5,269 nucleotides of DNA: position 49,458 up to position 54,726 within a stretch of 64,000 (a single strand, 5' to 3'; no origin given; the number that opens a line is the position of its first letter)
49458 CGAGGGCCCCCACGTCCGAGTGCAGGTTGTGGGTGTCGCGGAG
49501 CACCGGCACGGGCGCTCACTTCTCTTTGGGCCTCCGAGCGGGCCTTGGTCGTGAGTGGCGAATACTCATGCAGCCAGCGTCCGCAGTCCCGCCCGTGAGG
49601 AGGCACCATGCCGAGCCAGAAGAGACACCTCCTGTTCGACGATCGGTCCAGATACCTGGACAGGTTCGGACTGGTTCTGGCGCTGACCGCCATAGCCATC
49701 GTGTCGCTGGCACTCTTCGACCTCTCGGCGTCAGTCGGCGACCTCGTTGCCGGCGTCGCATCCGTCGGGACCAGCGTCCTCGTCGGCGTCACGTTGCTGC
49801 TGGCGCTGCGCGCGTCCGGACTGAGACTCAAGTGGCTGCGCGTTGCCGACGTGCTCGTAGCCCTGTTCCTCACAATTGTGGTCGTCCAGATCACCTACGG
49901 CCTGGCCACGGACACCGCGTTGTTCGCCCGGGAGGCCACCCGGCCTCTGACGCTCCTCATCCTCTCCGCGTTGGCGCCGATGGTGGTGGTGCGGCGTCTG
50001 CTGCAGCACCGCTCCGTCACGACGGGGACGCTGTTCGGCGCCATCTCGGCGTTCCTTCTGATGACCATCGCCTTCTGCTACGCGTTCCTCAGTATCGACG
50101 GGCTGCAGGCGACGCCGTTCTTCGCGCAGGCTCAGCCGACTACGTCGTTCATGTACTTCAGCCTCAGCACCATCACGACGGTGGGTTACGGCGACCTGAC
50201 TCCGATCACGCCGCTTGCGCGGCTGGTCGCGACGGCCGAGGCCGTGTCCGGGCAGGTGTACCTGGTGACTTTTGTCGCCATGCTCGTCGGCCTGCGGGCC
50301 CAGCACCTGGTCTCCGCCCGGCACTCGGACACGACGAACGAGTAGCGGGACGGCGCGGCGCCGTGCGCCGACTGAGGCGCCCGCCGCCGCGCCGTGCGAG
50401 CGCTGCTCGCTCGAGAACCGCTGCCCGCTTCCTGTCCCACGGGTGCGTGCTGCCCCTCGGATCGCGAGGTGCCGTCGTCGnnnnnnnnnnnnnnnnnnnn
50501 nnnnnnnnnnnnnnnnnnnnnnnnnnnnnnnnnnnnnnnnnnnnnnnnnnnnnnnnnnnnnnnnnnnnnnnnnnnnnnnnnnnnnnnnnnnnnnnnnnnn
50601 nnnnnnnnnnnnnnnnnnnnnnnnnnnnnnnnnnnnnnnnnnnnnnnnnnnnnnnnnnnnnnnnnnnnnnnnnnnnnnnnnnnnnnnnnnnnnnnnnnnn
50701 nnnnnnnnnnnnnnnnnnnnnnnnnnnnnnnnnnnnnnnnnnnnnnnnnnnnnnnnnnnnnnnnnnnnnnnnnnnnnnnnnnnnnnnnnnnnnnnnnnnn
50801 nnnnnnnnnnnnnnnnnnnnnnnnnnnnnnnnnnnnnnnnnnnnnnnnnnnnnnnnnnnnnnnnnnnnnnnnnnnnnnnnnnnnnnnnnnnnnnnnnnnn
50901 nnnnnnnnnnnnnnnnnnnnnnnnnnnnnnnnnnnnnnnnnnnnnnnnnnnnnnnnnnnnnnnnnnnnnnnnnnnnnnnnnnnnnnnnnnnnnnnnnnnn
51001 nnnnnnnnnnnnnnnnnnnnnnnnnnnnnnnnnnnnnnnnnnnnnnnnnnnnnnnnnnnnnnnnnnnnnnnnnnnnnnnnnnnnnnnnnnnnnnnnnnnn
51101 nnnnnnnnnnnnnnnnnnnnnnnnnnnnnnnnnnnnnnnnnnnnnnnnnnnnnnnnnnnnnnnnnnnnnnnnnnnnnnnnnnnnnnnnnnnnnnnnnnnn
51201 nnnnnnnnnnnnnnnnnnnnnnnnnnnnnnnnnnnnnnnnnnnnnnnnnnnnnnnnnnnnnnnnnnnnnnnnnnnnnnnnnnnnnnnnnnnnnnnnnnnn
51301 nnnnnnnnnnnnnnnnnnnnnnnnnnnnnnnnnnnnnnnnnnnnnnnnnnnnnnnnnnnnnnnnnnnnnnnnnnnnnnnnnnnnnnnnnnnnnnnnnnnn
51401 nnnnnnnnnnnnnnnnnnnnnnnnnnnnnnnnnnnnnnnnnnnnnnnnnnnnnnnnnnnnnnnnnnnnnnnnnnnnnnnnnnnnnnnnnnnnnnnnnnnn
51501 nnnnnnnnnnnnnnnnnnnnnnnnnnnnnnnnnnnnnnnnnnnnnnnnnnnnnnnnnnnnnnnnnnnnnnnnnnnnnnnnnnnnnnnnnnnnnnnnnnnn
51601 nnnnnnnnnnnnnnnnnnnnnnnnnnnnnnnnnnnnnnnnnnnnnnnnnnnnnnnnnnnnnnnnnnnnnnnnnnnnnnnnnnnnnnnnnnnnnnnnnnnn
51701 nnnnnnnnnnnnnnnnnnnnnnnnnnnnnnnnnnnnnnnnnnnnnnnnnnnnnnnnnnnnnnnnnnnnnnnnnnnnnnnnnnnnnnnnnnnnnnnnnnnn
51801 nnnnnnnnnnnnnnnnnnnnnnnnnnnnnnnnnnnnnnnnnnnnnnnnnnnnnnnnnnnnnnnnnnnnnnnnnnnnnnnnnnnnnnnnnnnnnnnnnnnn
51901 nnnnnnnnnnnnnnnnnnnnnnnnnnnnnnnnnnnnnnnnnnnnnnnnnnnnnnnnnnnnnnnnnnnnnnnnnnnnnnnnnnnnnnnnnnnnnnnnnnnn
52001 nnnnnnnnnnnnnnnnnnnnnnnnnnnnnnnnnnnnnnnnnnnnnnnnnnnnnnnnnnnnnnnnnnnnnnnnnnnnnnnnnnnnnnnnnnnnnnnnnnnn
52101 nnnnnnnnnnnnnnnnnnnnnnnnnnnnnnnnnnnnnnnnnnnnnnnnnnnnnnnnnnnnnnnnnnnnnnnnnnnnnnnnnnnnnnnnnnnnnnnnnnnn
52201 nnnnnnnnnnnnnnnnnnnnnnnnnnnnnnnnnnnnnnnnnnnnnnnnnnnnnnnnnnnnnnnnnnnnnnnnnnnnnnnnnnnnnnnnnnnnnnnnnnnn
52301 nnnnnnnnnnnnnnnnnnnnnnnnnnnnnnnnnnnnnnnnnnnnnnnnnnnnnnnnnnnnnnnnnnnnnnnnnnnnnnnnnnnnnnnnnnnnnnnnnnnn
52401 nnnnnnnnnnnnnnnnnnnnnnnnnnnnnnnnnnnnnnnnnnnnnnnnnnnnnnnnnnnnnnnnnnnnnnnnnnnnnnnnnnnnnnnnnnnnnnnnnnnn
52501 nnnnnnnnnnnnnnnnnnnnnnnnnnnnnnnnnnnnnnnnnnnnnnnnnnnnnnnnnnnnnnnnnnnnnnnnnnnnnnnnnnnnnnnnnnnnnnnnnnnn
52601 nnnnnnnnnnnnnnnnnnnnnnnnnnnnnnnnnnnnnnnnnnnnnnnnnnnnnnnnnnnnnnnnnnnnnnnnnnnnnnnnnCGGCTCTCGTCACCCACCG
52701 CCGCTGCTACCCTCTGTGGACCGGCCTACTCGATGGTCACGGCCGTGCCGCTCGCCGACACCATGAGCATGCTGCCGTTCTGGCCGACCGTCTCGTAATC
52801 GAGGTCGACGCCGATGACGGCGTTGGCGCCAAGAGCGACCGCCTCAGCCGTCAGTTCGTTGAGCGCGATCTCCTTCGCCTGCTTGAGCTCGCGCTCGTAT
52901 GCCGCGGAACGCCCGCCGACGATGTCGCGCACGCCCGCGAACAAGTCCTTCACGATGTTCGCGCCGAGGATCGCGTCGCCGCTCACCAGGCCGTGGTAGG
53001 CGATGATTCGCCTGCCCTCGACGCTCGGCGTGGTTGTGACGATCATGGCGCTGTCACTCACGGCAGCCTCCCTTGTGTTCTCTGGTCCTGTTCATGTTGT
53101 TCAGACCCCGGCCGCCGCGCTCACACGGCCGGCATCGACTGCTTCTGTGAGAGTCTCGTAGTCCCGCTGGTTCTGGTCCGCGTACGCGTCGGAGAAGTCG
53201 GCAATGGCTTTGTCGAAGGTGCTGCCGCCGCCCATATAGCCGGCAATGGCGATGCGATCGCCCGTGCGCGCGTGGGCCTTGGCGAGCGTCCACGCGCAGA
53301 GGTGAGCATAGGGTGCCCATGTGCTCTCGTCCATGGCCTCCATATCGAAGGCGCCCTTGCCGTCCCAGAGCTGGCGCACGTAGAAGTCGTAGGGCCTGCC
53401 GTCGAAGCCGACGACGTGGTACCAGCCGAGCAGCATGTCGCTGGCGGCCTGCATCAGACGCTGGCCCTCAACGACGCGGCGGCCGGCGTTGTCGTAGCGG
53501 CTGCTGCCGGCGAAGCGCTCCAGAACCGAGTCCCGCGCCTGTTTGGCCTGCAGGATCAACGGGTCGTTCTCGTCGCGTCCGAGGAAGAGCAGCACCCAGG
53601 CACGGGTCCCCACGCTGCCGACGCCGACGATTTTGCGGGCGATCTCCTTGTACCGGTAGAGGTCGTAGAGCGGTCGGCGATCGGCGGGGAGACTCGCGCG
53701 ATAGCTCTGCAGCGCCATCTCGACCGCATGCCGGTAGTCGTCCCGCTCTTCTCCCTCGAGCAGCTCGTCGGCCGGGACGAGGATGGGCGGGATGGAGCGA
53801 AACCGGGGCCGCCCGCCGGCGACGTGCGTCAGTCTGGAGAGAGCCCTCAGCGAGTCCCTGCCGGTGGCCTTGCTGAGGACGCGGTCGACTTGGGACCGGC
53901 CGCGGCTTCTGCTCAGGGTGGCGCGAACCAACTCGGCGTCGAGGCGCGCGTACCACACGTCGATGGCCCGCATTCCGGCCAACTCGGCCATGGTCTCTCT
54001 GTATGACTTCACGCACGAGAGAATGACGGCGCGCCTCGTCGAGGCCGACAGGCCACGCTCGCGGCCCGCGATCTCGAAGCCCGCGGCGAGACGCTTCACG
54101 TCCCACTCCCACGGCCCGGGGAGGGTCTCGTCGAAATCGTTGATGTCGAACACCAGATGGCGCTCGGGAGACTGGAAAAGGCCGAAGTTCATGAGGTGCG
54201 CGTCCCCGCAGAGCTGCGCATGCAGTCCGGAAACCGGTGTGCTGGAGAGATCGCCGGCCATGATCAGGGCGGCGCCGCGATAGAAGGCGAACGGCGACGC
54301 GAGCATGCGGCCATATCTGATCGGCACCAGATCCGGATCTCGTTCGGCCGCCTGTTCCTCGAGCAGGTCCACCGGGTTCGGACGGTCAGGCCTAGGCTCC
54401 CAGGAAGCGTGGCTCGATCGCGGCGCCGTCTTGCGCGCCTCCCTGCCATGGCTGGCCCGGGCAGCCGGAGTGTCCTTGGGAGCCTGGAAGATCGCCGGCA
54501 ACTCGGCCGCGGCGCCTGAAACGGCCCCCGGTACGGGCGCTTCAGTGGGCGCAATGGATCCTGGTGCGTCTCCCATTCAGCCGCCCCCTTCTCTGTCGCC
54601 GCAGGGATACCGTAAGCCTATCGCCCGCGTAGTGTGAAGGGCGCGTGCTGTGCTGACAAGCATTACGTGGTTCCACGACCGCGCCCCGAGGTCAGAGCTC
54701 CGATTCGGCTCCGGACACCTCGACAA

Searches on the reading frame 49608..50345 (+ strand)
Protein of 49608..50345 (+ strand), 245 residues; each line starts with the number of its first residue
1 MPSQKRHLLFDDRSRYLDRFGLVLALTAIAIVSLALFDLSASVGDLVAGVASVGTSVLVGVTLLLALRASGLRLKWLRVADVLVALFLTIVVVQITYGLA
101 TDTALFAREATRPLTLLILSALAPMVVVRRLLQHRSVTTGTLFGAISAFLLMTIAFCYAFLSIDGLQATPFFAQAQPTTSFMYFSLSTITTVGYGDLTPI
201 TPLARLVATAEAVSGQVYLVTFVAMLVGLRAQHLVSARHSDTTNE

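Call 14: search_protein_families(library=pfam, proteins=[window:49608-50345:+], max_evalue=0.01)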
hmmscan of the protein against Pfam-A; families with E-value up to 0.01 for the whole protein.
window:49608-50345:+ (245 aa): 1 family
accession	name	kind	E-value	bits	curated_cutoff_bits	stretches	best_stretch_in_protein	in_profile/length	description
PF07885.22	Ion_trans_2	-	9.5e-12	45.1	22.5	1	150-227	3-74/79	Ion channel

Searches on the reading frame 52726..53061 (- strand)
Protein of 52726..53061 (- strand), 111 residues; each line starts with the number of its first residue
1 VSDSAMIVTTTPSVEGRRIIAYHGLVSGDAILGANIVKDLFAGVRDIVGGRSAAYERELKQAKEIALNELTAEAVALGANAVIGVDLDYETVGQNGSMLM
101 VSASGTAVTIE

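Call 15: search_protein_families(library=pfam, proteins=[window:52726-53061:-], max_evalue=0.01)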
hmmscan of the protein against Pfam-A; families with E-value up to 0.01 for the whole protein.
window:52726-53061:- (111 aa): 2 families
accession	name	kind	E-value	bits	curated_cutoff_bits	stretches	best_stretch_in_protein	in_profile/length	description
PF01906.23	YbjQ_1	-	2.9e-38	131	23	1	6-110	1-103/103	Putative heavy-metal-binding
PF23025.1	YbjQ_2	-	6e-06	26.9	29.1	1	56-110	50-101/103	C2 domain-containing protein 5, YbjQ-like domain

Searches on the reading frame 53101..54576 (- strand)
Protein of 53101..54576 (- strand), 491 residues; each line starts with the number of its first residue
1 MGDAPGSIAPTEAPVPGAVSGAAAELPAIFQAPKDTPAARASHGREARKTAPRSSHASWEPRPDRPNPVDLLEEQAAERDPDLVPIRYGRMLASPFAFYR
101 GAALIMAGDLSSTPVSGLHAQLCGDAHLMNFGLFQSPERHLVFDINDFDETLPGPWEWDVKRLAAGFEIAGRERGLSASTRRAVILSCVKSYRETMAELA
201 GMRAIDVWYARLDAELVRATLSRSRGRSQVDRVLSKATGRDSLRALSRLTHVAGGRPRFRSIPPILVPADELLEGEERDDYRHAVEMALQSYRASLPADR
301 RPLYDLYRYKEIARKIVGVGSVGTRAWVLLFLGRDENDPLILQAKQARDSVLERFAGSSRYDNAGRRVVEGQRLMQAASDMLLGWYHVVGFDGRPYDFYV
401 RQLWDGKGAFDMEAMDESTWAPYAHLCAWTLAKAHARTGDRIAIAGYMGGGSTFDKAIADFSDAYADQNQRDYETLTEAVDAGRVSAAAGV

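Call 15: search_protein_families(library=pfam, proteins=[window:53101-54576:-], max_evalue=0.01)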
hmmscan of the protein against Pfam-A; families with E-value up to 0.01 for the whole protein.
window:53101-54576:- (491 aa): 1 family
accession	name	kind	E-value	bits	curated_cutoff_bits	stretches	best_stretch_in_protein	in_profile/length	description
PF10009.15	DUF2252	-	9.7e-145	482.9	22.3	1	79-479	1-392/392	Uncharacterized protein conserved in bacteria (DUF2252)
